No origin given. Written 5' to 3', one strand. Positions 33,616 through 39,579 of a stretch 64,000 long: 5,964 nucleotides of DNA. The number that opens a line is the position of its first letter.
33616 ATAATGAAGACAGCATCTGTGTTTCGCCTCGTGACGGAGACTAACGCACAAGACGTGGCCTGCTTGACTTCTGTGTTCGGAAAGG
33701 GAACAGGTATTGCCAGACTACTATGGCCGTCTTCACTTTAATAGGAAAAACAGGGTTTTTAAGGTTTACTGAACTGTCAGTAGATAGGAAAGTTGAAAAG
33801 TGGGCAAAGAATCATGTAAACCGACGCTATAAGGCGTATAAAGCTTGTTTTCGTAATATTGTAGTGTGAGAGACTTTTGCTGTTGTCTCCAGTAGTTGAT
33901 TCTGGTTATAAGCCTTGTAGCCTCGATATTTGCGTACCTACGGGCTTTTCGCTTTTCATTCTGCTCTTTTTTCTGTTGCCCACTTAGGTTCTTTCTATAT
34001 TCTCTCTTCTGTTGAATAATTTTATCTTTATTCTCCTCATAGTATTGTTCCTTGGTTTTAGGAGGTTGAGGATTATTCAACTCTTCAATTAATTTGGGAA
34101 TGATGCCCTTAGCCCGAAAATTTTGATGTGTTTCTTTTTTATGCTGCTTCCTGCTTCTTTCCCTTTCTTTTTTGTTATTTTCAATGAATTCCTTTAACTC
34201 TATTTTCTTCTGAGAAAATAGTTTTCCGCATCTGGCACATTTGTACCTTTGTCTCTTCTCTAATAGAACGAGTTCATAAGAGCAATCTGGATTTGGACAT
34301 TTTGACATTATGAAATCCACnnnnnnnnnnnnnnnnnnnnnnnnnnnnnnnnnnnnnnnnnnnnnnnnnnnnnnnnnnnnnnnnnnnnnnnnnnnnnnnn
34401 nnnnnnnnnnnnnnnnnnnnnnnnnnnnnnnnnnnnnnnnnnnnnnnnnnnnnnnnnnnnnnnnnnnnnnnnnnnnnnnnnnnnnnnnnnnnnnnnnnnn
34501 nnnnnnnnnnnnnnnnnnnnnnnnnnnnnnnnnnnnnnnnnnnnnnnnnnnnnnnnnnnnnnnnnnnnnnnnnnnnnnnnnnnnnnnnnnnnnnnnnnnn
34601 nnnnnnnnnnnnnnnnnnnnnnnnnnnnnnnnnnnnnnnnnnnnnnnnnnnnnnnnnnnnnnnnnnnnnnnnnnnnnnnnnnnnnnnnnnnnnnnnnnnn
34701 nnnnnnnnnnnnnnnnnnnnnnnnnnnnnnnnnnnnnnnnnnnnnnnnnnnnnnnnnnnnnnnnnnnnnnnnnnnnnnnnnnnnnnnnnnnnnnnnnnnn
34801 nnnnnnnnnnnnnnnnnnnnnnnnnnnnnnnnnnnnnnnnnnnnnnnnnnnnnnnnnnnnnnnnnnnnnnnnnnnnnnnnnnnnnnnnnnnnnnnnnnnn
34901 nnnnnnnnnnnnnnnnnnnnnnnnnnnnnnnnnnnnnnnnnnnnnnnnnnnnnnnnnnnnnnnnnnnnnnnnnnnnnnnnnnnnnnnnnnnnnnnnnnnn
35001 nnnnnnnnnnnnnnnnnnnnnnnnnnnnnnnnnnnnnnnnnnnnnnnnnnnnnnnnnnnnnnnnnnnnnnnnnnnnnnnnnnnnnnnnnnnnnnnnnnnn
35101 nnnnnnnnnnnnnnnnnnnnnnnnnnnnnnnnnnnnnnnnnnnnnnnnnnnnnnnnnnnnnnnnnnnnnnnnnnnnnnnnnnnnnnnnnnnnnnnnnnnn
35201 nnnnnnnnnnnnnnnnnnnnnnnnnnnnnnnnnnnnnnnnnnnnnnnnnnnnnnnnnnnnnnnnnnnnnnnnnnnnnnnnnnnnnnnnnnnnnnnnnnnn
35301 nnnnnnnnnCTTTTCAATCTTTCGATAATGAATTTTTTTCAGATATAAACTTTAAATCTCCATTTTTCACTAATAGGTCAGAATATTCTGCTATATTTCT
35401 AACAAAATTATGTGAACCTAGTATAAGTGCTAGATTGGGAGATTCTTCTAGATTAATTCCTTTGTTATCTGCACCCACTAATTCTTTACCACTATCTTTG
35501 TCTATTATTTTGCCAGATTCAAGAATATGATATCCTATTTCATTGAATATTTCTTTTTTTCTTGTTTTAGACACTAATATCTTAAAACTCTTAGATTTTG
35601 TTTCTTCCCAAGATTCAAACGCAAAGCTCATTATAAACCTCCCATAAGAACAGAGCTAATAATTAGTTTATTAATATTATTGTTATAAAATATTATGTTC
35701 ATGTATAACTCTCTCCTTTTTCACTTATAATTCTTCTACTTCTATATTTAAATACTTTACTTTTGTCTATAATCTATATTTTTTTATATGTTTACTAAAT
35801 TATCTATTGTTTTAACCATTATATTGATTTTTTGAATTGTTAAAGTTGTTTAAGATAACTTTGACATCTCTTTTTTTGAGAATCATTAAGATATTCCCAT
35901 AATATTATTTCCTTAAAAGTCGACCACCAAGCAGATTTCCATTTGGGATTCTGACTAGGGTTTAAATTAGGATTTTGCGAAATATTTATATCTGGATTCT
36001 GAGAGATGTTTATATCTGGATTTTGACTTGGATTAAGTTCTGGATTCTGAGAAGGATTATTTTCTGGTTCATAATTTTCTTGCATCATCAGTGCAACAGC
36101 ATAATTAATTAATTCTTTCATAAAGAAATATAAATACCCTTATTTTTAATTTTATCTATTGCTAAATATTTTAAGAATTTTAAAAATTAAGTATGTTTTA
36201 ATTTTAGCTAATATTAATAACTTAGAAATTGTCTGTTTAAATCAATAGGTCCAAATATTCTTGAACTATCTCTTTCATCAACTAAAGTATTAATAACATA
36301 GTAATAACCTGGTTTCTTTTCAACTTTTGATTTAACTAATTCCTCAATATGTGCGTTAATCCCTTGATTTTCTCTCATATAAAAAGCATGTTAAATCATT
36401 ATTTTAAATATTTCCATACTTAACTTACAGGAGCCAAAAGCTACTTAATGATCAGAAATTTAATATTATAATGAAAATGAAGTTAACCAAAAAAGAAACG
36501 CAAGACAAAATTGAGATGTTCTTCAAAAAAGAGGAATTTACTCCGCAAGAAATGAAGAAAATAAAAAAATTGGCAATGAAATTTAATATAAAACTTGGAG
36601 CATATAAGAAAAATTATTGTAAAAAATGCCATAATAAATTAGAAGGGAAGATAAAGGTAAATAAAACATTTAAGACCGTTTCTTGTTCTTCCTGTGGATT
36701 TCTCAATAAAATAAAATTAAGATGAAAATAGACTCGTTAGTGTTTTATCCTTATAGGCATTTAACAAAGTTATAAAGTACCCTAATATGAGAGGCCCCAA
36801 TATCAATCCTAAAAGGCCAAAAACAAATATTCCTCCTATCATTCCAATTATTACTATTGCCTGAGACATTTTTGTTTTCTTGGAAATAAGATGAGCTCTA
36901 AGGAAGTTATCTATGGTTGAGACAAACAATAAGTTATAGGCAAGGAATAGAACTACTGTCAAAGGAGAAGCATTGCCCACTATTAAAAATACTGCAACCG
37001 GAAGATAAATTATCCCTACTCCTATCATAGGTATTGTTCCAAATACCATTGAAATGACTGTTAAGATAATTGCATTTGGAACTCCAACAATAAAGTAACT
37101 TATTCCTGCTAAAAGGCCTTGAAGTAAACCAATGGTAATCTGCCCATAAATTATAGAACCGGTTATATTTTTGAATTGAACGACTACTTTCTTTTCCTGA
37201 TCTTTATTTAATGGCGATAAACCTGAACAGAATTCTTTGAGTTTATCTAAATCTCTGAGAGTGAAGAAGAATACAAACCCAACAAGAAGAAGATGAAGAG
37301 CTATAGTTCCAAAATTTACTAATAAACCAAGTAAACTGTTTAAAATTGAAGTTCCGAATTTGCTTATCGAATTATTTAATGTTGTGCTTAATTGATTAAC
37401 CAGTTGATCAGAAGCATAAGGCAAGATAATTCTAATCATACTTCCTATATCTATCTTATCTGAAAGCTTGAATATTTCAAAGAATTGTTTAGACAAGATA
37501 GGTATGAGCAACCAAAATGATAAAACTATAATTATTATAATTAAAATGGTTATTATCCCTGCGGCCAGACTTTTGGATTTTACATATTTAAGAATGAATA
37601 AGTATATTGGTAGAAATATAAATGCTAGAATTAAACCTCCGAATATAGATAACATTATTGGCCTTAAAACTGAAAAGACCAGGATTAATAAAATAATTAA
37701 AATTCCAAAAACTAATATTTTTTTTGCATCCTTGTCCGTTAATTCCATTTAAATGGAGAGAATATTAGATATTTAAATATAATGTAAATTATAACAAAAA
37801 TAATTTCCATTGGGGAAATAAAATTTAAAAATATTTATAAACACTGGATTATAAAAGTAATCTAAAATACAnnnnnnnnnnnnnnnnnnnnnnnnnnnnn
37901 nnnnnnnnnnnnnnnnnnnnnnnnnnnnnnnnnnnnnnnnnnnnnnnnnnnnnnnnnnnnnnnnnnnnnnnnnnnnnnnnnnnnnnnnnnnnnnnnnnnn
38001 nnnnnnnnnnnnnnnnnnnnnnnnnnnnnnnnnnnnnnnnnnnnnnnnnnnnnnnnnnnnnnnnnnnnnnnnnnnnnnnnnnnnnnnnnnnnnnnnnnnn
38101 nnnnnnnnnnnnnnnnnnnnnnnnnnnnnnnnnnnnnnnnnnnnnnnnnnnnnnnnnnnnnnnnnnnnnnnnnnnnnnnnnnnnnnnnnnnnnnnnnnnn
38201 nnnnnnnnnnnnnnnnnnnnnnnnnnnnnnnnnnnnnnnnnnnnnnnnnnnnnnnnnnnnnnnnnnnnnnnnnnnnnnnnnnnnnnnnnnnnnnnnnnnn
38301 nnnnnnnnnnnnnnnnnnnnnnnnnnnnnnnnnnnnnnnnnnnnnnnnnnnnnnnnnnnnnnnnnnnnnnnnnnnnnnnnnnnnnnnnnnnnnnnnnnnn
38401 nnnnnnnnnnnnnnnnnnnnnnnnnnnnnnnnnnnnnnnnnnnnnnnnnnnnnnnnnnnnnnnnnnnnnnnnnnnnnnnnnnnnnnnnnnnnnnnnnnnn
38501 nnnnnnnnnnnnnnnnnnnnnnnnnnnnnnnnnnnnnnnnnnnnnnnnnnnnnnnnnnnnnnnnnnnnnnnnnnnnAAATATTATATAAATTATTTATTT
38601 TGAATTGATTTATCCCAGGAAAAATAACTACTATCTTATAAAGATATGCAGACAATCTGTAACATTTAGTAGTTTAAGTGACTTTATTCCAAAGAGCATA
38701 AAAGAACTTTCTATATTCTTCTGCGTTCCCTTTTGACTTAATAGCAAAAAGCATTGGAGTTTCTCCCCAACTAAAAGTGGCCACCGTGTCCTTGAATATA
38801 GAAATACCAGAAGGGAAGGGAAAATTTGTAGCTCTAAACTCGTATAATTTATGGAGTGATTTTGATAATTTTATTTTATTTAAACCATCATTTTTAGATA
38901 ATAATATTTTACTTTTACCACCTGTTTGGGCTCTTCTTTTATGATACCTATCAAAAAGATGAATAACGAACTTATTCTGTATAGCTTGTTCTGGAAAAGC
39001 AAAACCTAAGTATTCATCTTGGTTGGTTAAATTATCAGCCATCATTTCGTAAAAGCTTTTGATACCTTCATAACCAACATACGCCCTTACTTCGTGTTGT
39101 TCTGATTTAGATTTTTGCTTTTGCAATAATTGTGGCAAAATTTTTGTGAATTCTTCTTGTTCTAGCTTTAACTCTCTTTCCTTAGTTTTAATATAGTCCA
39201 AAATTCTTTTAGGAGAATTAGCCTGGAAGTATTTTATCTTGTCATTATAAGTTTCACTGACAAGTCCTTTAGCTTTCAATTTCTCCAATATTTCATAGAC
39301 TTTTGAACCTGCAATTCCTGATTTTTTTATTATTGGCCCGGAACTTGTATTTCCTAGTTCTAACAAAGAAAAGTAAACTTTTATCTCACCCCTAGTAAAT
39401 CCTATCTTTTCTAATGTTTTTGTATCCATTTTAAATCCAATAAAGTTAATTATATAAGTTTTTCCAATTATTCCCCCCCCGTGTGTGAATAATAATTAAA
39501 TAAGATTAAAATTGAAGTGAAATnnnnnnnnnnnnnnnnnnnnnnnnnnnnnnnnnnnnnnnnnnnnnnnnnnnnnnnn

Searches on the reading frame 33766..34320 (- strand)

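Call 97: search_protein_families(library=pfam, proteins=[window:33766-34320:-], max_evalue=0.001)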
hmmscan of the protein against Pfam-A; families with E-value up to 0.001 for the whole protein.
window:33766-34320:- (184 aa): 1 family
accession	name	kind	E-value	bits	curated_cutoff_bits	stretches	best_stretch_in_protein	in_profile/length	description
PF19437.4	VCIP135_N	-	0.00096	19.3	27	0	4-55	12-63/169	VCIP135 N-terminal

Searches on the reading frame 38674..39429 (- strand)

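Call 97: search_protein_families(library=pfam, proteins=[window:38674-39429:-], max_evalue=0.001)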
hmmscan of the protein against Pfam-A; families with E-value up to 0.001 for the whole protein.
window:38674-39429:- (251 aa): 1 family
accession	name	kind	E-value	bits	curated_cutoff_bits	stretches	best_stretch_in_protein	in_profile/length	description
PF01978.25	TrmB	-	6.3e-14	52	25.6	1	6-67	1-62/68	Sugar-specific transcriptional regulator TrmB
